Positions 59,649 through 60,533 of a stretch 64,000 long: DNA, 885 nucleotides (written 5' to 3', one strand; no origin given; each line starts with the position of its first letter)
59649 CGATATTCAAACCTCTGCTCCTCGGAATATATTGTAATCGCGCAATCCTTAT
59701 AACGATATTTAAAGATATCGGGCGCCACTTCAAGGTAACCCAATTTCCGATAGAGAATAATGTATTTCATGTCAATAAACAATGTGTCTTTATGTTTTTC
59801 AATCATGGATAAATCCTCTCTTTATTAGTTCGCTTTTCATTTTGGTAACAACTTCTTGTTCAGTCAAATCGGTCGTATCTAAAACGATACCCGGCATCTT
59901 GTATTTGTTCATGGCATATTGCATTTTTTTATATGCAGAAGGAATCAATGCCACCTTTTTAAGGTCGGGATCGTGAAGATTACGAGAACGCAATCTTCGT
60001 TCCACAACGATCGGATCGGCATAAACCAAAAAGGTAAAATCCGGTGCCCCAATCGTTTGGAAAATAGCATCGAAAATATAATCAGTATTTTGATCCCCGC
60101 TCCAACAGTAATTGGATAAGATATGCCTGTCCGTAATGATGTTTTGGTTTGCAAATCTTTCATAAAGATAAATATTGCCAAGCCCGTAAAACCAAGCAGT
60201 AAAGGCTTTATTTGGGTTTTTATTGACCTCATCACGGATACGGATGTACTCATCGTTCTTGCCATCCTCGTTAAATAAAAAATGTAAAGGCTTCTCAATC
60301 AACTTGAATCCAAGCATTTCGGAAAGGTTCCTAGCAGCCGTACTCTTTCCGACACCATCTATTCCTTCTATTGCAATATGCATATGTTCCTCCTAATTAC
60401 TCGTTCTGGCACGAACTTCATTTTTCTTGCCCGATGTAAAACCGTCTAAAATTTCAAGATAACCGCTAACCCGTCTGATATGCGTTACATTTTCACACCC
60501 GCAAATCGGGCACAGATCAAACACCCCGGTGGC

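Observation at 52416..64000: Compositionally distinct block: eight translationally coupled genes joining an anaerobic-RNR/nucleotide module to three cytoplasmic LRR proteins, a phosphoesterase and a glycosyltransferase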

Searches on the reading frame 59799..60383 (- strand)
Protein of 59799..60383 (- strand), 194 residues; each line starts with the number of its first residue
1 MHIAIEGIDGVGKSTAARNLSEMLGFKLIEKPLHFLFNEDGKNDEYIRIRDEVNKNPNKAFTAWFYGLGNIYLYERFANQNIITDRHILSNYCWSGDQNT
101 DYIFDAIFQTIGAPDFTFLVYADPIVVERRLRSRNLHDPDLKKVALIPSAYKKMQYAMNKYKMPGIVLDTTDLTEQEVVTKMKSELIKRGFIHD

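Call 3: search_protein_families(library=pfam, proteins=[window:59799-60383:-], max_evalue=0.01)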
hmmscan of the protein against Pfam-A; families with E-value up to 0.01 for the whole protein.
window:59799-60383:- (194 aa): 9 families
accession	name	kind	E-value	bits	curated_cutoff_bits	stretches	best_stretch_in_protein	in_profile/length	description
PF02223.23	Thymidylate_kin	-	1.2e-12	48.4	27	1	5-175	1-179/185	Thymidylate kinase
PF13238.12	AAA_18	-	1.6e-06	29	29.4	1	3-140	1-117/128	AAA domain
PF13207.12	AAA_17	-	3.3e-05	24.6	27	1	7-138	2-127/136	AAA domain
PF13671.12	AAA_33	-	4.3e-05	24.3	27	1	4-140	3-124/143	AAA domain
PF01712.25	dNK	-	8e-05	22.9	27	1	3-86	1-82/203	Deoxynucleoside kinase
PF02224.24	Cytidylate_kin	-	0.00059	20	26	0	3-30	1-28/211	Cytidylate kinase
PF13521.12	AAA_28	-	0.00079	20.1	27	1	3-132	2-128/164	AAA domain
PF03668.21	RapZ-like_N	-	0.0031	17.7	25.4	0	112-186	81-154/158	RapZ-like N-terminal domain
PF13401.12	AAA_22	-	0.006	17.3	27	0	2-113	7-60/130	AAA domain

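Call 4: search_protein_families(library=padloc, proteins=[window:59799-60383:-], max_evalue=0.01)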
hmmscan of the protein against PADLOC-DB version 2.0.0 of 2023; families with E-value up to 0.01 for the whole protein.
window:59799-60383:- (194 aa): 2 families
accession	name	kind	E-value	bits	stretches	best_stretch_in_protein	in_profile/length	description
PDLC04690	PDC-M51B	-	9.1e-13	46.4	1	2-182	4-176/191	-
PDLC02911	VakA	-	2.2e-12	45.9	1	2-183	4-160/163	-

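Call 10: search_protein_families(library=ncbifam, proteins=[window:59799-60383:-], max_evalue=0.001)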
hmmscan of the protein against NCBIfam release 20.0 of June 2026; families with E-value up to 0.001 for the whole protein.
window:59799-60383:- (194 aa): 3 families
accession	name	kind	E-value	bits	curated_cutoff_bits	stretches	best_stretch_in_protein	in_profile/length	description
TIGR00041.1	DTMP_kinase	equivalog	7.9e-11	42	83.25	1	1-147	5-163/196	dTMP kinase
NF003012.0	PRK03839.1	equivalog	8.8e-07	29.1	152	0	1-30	1-30/180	putative kinase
NF005250.0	PRK06761.1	equivalog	0.00045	19.3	270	1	3-34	6-37/282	hypothetical protein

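Call 27: search_protein_families(library=phrogs, proteins=[window:59799-60383:-], max_evalue=0.001)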
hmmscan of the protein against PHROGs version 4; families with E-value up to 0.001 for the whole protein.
window:59799-60383:- (194 aa): 1 family
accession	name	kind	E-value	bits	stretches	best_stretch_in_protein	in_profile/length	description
phrog_761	-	other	3.1e-19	70.9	1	2-183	21-208/362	thymidylate kinase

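Call 103: search_solved_structures(query=window:59799-60383:-, max_evalue=0.01)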
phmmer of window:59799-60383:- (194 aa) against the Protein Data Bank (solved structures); distinct sequences matched with E-value up to 0.01: 1.
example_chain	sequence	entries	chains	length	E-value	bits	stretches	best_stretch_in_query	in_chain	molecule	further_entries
4cvn_A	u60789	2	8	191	0.0081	19.4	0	1-30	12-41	PUTATIVE ADENYLATE KINASE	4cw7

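Call 107: search_solved_structures(query=A8, max_evalue=0.01)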
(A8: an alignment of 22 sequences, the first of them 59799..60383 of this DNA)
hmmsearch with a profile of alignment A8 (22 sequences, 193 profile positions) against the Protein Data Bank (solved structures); distinct sequences matched with E-value up to 0.01: 28.
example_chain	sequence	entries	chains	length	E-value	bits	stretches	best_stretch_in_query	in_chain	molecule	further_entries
4cvn_A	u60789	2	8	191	6.8e-14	55.2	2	1-30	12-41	PUTATIVE ADENYLATE KINASE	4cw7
5xbh_A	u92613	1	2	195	2.1e-07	34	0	78-187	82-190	Thymidylate kinase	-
2pbr_A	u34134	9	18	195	2.9e-07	33.6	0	78-187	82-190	Thymidylate kinase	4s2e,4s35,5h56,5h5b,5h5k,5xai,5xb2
2axp_A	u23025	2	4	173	6.4e-07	32.4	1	78-183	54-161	hypothetical protein BSU20280 | SPBc2 prophage-derived uncharacterized protein yorR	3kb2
1tmk_A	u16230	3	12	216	1.2e-06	31.6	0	76-186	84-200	THYMIDYLATE KINASE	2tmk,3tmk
8puu_A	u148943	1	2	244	1.8e-06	31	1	1-168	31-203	Deoxynucleoside kinase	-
9wd2_A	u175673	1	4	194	4.3e-06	29.7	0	79-171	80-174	Thymidylate kinase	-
5xb5_A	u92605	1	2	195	5.3e-06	29.4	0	1-24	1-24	Thymidylate kinase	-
2jas_A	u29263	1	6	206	1.7e-05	27.8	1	1-190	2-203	DEOXYGUANOSINE KINASE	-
2jaq_A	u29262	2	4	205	1.8e-05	27.7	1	1-190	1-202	DEOXYGUANOSINE KINASE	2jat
2yof_A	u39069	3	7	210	3.3e-05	26.9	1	2-190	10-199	THYMIDYLATE KINASE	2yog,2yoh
2wwf_A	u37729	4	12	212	3.4e-05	26.8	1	2-190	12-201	THYMIDILATE KINASE, PUTATIVE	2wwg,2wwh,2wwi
2v54_A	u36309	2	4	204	0.00036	23.5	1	3-171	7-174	THYMIDYLATE KINASE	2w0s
3hdt_A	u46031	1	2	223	0.00064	22.6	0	118-186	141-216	putative kinase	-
3ld9_A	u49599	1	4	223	0.0013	21.6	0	1-25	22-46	Thymidylate kinase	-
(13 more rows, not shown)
